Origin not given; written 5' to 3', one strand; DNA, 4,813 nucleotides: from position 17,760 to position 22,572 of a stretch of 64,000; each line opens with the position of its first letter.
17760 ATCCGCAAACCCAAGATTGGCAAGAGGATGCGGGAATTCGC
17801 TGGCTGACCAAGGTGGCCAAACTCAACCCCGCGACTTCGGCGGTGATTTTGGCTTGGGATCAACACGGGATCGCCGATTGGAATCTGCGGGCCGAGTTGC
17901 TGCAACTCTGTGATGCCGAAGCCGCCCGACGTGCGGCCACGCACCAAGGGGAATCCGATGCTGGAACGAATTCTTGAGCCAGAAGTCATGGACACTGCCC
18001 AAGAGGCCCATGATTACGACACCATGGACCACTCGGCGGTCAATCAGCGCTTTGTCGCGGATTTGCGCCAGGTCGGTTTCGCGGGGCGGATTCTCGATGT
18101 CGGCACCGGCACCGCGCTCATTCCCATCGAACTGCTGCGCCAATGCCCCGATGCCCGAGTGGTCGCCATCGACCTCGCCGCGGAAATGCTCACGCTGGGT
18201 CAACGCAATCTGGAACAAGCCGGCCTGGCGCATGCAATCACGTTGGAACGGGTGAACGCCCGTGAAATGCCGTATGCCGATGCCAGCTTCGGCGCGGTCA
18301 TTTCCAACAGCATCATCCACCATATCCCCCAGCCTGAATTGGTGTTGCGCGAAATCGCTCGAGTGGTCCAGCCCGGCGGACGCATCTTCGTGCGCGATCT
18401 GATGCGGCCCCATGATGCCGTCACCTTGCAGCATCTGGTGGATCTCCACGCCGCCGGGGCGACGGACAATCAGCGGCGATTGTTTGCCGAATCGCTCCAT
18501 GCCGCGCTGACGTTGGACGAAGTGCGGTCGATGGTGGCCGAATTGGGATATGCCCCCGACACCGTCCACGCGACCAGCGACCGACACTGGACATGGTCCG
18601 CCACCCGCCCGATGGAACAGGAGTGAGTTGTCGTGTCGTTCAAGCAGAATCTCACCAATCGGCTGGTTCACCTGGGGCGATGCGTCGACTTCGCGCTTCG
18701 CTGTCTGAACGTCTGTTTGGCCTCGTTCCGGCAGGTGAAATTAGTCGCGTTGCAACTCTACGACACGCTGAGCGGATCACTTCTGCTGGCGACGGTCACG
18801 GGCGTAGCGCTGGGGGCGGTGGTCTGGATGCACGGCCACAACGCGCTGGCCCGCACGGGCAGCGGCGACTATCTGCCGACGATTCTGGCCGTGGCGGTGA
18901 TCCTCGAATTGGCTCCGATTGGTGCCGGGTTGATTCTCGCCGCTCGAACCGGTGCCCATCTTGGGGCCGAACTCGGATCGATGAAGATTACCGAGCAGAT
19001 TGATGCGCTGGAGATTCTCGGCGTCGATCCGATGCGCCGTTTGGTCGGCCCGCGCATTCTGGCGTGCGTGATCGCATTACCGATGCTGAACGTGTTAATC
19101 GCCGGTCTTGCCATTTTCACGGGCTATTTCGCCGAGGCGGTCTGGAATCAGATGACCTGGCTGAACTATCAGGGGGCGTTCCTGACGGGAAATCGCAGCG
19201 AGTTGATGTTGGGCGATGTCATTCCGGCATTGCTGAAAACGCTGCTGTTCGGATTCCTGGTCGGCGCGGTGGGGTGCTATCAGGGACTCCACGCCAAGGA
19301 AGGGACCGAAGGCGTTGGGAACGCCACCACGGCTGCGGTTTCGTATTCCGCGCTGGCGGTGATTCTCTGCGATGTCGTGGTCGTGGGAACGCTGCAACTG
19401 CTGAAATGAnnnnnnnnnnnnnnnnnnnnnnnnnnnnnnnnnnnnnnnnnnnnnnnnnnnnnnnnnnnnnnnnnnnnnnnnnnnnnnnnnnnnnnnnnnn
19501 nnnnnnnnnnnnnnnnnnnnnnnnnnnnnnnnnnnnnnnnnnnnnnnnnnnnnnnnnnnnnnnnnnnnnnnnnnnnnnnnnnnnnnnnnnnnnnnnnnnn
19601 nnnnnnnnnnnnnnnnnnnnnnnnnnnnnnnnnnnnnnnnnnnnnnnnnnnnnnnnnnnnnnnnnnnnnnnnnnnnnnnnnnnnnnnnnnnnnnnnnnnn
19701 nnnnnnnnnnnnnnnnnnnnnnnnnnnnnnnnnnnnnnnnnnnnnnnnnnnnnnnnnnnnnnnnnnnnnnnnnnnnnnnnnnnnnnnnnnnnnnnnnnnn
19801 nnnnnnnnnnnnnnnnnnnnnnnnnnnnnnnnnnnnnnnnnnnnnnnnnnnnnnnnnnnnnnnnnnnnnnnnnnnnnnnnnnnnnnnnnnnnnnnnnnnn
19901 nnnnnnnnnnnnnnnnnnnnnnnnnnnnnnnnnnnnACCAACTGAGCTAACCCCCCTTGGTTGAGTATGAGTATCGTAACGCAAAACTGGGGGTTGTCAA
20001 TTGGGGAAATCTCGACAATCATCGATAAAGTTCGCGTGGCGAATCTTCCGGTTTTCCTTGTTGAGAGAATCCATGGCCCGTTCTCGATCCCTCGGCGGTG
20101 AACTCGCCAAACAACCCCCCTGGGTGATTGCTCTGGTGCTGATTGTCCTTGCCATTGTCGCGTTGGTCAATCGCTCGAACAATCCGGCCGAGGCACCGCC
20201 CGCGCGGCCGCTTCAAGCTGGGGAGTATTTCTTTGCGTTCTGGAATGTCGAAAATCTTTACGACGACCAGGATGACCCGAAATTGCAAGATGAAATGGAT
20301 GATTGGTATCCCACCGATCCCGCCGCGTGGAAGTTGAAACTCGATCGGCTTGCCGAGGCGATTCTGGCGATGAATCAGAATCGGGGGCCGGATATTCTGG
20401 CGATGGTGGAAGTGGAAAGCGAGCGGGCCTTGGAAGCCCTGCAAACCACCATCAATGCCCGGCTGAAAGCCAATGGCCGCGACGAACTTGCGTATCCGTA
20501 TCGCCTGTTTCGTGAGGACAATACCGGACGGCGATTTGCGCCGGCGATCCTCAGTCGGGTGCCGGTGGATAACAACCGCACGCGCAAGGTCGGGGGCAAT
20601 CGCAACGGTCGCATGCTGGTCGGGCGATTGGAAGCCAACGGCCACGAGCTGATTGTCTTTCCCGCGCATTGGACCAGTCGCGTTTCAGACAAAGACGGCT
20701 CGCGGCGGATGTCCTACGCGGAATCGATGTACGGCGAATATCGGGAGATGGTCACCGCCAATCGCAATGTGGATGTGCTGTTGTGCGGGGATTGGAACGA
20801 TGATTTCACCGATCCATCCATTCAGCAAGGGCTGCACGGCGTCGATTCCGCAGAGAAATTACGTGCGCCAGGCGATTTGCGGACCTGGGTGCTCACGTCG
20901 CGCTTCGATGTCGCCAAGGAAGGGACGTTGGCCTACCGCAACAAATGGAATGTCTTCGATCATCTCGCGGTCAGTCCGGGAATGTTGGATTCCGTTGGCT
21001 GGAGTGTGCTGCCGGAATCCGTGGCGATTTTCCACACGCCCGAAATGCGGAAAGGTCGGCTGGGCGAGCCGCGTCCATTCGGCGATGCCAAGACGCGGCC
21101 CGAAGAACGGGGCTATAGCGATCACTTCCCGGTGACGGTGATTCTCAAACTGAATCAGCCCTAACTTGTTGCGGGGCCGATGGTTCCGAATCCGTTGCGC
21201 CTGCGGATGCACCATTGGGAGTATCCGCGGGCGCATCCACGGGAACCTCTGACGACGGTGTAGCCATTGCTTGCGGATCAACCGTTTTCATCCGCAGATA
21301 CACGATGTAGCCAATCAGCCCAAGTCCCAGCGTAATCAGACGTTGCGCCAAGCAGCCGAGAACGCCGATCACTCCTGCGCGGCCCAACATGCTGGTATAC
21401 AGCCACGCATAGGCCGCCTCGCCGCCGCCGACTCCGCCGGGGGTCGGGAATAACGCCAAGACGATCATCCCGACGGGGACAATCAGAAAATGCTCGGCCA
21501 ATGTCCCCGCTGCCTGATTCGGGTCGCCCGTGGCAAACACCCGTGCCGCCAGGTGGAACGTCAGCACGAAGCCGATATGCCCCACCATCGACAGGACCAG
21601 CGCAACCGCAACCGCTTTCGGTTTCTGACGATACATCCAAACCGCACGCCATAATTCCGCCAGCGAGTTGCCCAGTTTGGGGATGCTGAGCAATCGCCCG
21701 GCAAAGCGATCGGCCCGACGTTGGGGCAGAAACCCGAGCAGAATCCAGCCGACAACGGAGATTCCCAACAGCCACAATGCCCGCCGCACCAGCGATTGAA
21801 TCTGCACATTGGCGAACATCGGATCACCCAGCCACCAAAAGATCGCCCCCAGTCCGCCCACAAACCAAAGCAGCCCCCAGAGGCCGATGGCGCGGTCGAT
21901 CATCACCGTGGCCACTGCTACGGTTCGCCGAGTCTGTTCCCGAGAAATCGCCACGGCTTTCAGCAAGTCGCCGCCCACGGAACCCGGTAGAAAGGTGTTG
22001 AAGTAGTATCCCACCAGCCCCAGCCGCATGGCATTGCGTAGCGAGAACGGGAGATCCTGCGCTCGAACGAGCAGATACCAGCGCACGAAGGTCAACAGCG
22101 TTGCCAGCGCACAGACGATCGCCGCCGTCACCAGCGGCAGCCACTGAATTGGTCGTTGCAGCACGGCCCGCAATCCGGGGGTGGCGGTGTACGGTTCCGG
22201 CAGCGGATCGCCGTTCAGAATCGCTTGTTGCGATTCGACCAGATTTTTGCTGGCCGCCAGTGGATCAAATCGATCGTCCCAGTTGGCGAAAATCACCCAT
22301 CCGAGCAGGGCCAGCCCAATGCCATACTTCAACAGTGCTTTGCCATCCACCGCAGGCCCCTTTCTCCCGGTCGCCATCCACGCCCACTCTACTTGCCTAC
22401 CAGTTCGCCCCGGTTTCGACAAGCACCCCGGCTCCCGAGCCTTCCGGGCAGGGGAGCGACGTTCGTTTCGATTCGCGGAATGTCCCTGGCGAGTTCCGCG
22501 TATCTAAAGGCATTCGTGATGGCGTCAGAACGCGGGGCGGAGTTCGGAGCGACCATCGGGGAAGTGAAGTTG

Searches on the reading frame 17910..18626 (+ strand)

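Call 60: search_protein_families(library=pfam, proteins=[window:17910-18626:+], max_evalue=0.001)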
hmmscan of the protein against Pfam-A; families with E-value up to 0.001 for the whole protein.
window:17910-18626:+ (238 aa): 15 families
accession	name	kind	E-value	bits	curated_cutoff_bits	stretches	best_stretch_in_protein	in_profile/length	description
PF08241.18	Methyltransf_11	-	2.6e-22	79.7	21.2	1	62-161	1-95/95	Methyltransferase domain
PF13649.12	Methyltransf_25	-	2.5e-21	76.6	27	1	61-157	1-97/97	Methyltransferase domain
PF13847.12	Methyltransf_31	-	6.8e-20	71.7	27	1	60-168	6-114/145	Methyltransferase domain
PF01209.24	Ubie_methyltran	-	8.5e-15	55.2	20.1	1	44-184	34-173/233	ubiE/COQ5 methyltransferase family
PF08242.18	Methyltransf_12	-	7.4e-14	52.7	30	1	62-159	1-98/98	Methyltransferase domain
PF13489.12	Methyltransf_23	-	3.5e-10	40.3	27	1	59-174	24-124/164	Methyltransferase domain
PF05175.20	MTS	-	2.5e-07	30.9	23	1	50-141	25-113/170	Methyltransferase small domain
PF01170.24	UPF0020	-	7.5e-06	26.2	22.3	1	80-133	75-128/197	RMKL-like, methyltransferase domain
PF01596.23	Methyltransf_3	-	5.1e-05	23.1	22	1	26-119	15-107/204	O-methyltransferase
PF12847.13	Methyltransf_18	-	0.00016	22.2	27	1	58-114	15-71/151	Methyltransferase domain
PF06325.19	PrmA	-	0.00047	20.2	22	1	60-162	164-259/296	Ribosomal protein L11 methyltransferase (PrmA)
PF02353.26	CMAS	-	0.00052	19.9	27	1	59-173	64-176/273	Mycolic acid cyclopropane synthetase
PF20922.3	Anamorsin_N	-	0.00064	19.9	27.1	1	108-167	32-93/163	Anamorsin, N-terminal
PF24675.1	NpmA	-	0.00068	19.4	60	0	57-100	23-67/214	16S rRNA (adenine(1408)-N(1))-methyltransferase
PF04816.18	TrmK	-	0.00073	19.6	27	0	61-112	1-52/205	tRNA (adenine(22)-N(1))-methyltransferase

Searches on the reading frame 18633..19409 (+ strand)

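Call 60: search_protein_families(library=pfam, proteins=[window:18633-19409:+], max_evalue=0.001)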
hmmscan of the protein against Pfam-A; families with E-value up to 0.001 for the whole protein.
window:18633-19409:+ (258 aa): 1 family
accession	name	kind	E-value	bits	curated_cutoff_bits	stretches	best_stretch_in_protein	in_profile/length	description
PF02405.21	MlaE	-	5.3e-60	203.1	22.5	1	41-250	4-209/212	Permease MlaE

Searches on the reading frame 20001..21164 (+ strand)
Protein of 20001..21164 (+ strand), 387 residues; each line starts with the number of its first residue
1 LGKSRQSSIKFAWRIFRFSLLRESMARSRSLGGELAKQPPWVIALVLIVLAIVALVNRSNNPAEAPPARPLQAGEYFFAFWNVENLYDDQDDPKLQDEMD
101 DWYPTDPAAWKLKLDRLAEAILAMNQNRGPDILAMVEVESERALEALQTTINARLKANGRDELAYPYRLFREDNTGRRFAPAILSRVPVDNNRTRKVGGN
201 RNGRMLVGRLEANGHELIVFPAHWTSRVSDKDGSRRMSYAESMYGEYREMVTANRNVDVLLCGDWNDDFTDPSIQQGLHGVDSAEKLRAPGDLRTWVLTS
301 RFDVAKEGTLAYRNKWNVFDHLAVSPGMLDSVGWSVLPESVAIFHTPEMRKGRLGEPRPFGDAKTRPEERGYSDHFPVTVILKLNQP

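Call 6: search_protein_families(library=pfam, proteins=[window:20001-21164:+], max_evalue=0.01)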
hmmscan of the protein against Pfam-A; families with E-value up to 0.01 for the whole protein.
window:20001-21164:+ (387 aa): 2 families
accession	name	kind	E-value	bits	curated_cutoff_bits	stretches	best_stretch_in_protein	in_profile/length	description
PF19580.5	Exo_endo_phos_3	-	7.2e-33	114.4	27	1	79-382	3-309/311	Endonuclease/Exonuclease/phosphatase family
PF03372.29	Exo_endo_phos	-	1.1e-10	42.1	24.5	1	80-300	2-174/225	Endonuclease/Exonuclease/phosphatase family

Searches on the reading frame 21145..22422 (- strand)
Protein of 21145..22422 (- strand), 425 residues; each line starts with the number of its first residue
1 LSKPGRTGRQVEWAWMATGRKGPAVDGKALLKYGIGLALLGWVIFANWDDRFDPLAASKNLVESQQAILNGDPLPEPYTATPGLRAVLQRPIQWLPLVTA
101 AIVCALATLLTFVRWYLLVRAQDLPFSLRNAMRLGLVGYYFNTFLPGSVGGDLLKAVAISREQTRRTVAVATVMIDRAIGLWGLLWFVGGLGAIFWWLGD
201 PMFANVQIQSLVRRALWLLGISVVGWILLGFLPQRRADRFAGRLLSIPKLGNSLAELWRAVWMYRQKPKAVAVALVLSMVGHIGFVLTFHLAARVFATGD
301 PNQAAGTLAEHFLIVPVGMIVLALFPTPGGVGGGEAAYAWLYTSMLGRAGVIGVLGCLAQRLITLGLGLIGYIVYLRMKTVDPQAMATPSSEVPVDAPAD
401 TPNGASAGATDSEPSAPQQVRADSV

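Call 6: search_protein_families(library=pfam, proteins=[window:21145-22422:-], max_evalue=0.01)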
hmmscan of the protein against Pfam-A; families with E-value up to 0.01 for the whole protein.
window:21145-22422:- (425 aa): 2 families
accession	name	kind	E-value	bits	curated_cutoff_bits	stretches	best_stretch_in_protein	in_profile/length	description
PF03706.18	LPG_synthase_TM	-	1.3e-31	110.7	33.4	1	93-369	32-299/302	Lysylphosphatidylglycerol synthase TM region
PF05978.22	UNC-93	-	0.008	15.8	22.9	0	177-276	102-195/379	Ion channel regulatory protein UNC-93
